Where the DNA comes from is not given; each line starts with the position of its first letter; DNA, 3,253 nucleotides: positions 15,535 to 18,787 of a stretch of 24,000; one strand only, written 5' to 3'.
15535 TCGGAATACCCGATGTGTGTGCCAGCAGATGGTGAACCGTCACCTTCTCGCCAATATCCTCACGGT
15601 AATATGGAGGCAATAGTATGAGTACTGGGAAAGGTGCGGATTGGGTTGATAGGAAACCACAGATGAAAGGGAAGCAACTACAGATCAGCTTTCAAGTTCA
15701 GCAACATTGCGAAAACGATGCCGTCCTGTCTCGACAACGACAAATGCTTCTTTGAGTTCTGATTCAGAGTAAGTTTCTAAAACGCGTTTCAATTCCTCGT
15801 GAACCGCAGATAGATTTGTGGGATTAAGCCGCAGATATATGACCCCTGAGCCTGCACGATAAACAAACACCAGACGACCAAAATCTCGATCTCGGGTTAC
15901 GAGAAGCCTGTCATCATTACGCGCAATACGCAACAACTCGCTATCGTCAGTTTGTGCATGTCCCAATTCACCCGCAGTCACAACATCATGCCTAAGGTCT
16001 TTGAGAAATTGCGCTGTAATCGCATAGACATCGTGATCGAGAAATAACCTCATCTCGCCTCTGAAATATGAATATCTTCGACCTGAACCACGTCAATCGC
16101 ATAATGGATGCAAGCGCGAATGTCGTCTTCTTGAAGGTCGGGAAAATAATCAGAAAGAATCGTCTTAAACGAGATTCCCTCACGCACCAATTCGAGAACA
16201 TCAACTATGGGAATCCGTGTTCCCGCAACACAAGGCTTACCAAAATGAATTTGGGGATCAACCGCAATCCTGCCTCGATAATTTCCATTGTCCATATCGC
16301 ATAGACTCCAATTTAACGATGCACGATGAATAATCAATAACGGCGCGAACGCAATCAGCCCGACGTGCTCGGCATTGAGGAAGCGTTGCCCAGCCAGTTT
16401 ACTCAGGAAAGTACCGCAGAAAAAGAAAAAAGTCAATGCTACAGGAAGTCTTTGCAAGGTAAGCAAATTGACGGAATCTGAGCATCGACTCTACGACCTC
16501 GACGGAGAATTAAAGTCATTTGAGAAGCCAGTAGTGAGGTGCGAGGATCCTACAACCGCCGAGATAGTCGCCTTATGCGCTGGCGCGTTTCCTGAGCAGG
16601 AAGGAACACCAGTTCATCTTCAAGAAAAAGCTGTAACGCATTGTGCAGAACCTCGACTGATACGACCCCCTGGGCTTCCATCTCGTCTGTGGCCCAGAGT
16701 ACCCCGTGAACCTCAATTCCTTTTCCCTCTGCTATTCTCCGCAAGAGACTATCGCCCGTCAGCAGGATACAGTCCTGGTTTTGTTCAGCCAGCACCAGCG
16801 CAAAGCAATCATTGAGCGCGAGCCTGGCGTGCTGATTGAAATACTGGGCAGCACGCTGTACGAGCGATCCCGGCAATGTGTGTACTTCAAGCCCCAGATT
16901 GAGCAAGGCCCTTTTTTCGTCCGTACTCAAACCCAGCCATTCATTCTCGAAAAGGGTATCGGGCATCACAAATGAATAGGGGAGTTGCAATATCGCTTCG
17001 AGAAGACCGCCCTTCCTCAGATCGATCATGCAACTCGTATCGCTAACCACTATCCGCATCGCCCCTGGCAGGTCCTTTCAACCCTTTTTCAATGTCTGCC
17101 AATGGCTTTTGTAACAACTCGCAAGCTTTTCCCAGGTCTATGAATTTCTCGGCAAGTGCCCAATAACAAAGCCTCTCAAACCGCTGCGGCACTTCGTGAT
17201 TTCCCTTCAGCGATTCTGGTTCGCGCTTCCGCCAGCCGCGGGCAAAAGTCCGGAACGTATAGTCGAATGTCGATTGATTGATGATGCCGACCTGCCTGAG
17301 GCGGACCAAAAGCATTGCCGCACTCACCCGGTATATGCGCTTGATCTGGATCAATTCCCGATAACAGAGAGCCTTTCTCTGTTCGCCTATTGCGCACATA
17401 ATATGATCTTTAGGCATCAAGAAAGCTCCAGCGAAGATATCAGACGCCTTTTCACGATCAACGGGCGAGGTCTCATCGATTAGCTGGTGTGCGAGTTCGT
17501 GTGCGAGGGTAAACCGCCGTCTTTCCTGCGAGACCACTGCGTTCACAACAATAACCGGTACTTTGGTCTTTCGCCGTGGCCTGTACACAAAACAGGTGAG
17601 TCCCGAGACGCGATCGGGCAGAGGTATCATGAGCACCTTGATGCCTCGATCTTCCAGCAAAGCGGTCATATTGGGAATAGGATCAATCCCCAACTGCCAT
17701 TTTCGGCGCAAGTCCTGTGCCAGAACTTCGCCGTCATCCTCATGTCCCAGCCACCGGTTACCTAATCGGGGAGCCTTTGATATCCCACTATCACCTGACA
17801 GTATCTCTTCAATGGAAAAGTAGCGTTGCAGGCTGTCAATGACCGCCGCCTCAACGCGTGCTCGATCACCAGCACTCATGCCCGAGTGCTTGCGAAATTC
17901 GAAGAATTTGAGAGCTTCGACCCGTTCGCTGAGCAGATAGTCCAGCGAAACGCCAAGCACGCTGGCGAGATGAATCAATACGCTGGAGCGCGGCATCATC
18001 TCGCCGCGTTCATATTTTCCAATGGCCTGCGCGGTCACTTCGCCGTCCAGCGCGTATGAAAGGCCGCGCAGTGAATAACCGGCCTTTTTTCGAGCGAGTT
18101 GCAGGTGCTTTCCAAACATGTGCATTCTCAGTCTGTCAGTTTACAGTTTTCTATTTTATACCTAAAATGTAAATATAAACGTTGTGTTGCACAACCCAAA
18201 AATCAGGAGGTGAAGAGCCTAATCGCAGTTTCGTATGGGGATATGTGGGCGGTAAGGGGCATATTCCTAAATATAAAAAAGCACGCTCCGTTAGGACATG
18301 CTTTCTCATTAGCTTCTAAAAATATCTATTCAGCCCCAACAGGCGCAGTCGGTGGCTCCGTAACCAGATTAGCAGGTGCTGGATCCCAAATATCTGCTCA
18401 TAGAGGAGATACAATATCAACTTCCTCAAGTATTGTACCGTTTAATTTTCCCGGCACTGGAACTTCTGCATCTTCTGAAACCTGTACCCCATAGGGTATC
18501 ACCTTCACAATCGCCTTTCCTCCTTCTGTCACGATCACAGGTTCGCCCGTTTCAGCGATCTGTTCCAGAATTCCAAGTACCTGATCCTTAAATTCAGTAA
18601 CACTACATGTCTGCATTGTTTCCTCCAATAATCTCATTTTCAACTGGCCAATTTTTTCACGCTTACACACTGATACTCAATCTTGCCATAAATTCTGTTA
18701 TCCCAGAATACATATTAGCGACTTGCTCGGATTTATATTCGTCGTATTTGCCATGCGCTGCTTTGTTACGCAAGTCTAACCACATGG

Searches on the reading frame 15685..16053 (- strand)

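Call 7: search_protein_families(library=pfam, max_evalue=1, proteins=[window:15685-16053:-])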
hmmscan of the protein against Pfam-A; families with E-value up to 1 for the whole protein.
window:15685-16053:- (122 aa): 4 families
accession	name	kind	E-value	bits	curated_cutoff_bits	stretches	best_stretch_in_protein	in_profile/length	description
PF18480.7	DUF5615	-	1.6e-22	79.9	23.8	1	1-109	1-109/110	Domain of unknown function (DUF5615)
PF18478.7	PIN_10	-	7.6e-05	23.2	26.2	1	1-60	1-64/84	PIN like domain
PF01927.22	Mut7-C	-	0.00085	19.9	23.3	1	2-95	2-80/146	Mut7-C RNAse domain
PF23206.1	PCDH15_12th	-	0.056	13.9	27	1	75-109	9-43/115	PCDH15-like domain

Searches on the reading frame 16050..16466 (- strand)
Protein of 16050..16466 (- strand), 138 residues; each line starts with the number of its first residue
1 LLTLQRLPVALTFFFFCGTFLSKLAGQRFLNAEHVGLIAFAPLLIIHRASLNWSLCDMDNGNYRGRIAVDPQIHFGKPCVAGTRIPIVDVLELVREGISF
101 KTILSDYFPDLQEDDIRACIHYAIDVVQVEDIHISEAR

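Call 7: search_protein_families(library=pfam, max_evalue=1, proteins=[window:16050-16466:-])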
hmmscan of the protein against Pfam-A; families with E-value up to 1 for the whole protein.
window:16050-16466:- (138 aa): 1 family
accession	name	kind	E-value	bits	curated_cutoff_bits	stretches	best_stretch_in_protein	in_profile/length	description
PF04255.20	DUF433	-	3e-20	72.2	23.6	1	67-123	1-56/56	Protein of unknown function (DUF433)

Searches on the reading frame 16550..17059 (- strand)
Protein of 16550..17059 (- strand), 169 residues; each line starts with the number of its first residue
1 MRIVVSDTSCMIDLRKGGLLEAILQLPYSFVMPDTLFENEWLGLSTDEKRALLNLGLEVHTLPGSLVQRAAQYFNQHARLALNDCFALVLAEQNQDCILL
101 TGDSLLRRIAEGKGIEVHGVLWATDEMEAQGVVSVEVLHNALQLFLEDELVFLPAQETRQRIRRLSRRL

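Call 7: search_protein_families(library=pfam, max_evalue=1, proteins=[window:16550-17059:-])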
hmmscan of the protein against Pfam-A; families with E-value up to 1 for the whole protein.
window:16550-17059:- (169 aa): 1 family
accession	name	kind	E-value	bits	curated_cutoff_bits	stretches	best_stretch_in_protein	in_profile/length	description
PF01850.27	PIN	-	0.00025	22.1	23.6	1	43-111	53-119/120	PIN domain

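Call 8: search_protein_families(library=padloc, max_evalue=1, proteins=[window:16550-17059:-])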
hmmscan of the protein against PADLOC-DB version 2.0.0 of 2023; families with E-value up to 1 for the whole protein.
window:16550-17059:- (169 aa): 4 families
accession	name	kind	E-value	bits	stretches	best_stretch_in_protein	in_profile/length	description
PDLC05071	PDC-S70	-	1.8e-08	32.7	1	1-135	1-130/161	-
PDLC05073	PDC-S70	-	1.4e-05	23.1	1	3-131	2-127/162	-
PDLC05068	PDC-S70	-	0.0004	18.9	1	3-121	2-117/125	-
PDLC05070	PDC-S70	-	0.021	13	1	3-121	4-118/161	-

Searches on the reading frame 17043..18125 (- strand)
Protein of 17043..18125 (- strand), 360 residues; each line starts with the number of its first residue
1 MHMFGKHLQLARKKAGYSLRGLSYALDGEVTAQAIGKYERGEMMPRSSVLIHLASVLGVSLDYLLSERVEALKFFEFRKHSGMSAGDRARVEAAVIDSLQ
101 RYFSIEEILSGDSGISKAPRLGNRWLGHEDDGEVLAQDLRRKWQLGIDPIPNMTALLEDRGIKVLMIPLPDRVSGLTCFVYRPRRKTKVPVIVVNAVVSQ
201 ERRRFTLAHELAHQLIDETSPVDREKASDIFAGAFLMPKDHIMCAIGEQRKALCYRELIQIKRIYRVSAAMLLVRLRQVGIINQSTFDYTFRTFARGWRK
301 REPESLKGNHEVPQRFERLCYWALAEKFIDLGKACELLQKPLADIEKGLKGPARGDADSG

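Call 7: search_protein_families(library=pfam, max_evalue=1, proteins=[window:17043-18125:-])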
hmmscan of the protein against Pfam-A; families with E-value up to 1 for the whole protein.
window:17043-18125:- (360 aa): 4 families
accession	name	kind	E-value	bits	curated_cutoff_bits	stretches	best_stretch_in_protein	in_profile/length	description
PF06114.19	Peptidase_M78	-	5.3e-15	55.8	22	1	158-276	2-122/123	IrrE N-terminal-like domain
PF01381.28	HTH_3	-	2.1e-09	37.7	23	1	9-64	2-55/55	Helix-turn-helix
PF13560.12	HTH_31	-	6.5e-06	26.8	27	1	4-61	2-58/64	Helix-turn-helix domain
PF12844.13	HTH_19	-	0.00023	21.5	30.2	1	5-66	1-60/64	Helix-turn-helix domain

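Call 8: search_protein_families(library=padloc, max_evalue=1, proteins=[window:17043-18125:-])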
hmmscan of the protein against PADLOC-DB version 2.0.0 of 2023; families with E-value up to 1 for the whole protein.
window:17043-18125:- (360 aa): 18 families
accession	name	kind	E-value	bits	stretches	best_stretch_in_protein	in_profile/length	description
PDLC03949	RmrA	-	3.3e-47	159.1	1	6-346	5-330/363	-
PDLC03944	RmrA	-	2.2e-35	120.4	1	3-304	6-309/384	-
PDLC03954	RmrA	-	5.3e-34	115.8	1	4-304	11-316/380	-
PDLC03947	RmrA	-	6.6e-34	115.3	1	4-311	12-323/383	-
PDLC03946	RmrA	-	8e-34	114.9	1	6-308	5-297/357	-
PDLC03951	RmrA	-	5.1e-29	99.4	1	6-346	11-353/400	-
PDLC03943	RmrA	-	2.6e-28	97.2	1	5-320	4-314/370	-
PDLC03955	RmrA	-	1.1e-26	92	1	7-317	24-326/371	-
PDLC03956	RmrA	-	5.7e-26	89.5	1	29-307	33-315/399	-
PDLC03952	RmrA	-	6.3e-26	89.1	1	8-311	27-333/395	-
PDLC03945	RmrA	-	2.6e-25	87.4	1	4-334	3-349/394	-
PDLC03950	RmrA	-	3e-25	87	1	8-310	7-310/369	-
PDLC03948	RmrA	-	8.6e-25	85.4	1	11-345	16-356/397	-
PDLC03953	RmrA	-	5.3e-24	83.1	1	5-314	7-317/373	-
PDLC04141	capP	-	1.9e-12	45.2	1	154-279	25-153/242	capP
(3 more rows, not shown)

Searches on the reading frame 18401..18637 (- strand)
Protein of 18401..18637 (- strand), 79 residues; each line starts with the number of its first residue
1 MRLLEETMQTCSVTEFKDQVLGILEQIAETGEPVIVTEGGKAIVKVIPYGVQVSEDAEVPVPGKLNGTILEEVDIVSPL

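Call 7: search_protein_families(library=pfam, max_evalue=1, proteins=[window:18401-18637:-])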
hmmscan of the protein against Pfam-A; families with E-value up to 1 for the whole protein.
seq(79 aa): 3 families
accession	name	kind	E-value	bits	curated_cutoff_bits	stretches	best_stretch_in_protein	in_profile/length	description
PF02604.26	PhdYeFM_antitox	-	1.9e-06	28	29.8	1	8-49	1-42/74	Antitoxin Phd_YefM, type II toxin-antitoxin system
PF09324.15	Sec7-like_HDS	-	0.13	12.6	23.5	1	2-54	19-70/84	Mon2/Sec7/BIG1-like, HDS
PF01715.23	IPPT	-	0.31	11.1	23.6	1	8-53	32-78/243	IPP transferase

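Call 8: search_protein_families(library=padloc, max_evalue=1, proteins=[window:18401-18637:-])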
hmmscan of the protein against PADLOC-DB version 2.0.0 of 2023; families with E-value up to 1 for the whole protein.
seq(79 aa): 0 families

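Call 42: search_protein_families(library=ncbifam, max_evalue=0.1, proteins=[window:18401-18616:-])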
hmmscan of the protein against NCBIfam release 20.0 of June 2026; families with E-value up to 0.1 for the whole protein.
seq(72 aa): 1 family
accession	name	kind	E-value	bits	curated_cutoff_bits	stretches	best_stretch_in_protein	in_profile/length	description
TIGR01552.1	phd_fam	subfamily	0.0035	16.7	20.8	1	5-42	3-39/53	type II toxin-antitoxin system prevent-host-death family antitoxin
